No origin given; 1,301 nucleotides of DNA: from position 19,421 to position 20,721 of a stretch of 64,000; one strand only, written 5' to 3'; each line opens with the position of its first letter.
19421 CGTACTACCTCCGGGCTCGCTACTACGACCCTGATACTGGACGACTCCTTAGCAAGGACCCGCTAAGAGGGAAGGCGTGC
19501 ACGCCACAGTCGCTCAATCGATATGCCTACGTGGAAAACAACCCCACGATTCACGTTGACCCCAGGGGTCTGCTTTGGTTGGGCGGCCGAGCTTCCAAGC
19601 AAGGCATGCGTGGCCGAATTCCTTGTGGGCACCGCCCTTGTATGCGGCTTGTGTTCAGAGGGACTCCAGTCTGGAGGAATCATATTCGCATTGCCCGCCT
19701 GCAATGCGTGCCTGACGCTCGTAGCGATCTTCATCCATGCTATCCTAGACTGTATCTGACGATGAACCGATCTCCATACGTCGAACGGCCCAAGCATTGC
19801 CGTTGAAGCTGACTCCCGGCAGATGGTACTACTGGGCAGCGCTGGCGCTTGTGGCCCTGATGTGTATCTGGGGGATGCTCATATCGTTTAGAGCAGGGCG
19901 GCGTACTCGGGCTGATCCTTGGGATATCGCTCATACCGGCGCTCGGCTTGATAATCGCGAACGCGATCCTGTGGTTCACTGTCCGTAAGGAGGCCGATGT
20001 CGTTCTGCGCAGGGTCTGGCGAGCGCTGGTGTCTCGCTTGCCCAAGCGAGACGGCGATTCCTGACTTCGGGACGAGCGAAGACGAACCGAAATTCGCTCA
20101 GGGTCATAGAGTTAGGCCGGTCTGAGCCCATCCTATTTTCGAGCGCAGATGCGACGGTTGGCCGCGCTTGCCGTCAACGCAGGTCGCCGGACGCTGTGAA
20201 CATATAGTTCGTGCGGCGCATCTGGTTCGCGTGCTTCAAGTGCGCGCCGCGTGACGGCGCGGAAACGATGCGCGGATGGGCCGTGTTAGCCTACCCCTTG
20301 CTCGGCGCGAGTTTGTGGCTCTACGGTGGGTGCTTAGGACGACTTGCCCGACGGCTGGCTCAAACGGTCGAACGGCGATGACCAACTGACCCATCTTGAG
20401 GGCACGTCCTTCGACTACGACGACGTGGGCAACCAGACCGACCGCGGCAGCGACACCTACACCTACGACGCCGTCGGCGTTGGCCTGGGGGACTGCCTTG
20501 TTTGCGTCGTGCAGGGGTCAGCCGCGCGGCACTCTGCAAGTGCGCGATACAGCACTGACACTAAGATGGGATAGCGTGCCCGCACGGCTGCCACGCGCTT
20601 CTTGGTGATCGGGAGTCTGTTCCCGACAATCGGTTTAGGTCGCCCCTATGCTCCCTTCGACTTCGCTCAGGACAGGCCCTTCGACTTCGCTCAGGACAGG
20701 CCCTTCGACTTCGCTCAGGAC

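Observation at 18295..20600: Lower-GC island of orphan RHS/YD polymorphic-toxin pieces between an SQR-like gene and imuB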

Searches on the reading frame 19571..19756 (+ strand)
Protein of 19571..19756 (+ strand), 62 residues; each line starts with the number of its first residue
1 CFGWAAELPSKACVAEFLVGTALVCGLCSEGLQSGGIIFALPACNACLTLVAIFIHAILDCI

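Call 6: search_protein_families(library=pfam, max_evalue=1, proteins=[window:19571-19756:+])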
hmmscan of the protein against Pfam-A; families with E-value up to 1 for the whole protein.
seq(62 aa): 0 families

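Call 7: search_protein_families(library=ncbifam, max_evalue=1, proteins=[window:19571-19756:+])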
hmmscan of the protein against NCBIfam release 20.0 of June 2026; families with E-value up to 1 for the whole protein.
seq(62 aa): 1 family
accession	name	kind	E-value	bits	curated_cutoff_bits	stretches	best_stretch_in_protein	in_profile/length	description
NF045576.1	BT_3928_fam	equivalog_domain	0.21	10.7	250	1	12-61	54-101/358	BT_3928 family protein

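Call 92: search_protein_families(library=padloc, max_evalue=0.01, proteins=[window:19571-19756:+])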
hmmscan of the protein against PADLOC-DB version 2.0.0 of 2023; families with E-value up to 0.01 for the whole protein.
window:19571-19756:+ (62 aa): 0 families

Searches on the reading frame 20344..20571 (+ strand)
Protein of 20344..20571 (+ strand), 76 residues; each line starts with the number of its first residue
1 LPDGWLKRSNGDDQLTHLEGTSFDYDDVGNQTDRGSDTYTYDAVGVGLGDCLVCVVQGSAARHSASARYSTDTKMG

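Call 6: search_protein_families(library=pfam, max_evalue=1, proteins=[window:20344-20571:+])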
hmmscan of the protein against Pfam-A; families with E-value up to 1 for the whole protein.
seq(76 aa): 2 families
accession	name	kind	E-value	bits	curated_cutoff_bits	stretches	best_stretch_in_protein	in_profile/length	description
PF03319.19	EutN_CcmL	-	0.0011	19.9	25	1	30-67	33-69/83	Ethanolamine utilisation protein EutN/carboxysome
PF17131.11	LolA_like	-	0.034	14.2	30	1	7-70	41-102/184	Outer membrane lipoprotein-sorting protein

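Call 7: search_protein_families(library=ncbifam, max_evalue=1, proteins=[window:20344-20571:+])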
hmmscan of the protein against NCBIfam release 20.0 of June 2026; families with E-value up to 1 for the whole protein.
seq(76 aa): 2 families
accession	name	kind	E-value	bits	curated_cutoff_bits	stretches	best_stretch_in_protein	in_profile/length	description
TIGR02703.2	carboxysome_A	equivalog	0.0033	17.7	120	1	31-71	29-69/81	alpha-carboxysome shell vertex protein CsoS4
TIGR02704.1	carboxysome_B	equivalog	0.038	14.4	88.9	1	33-73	30-68/80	carboxysome peptide B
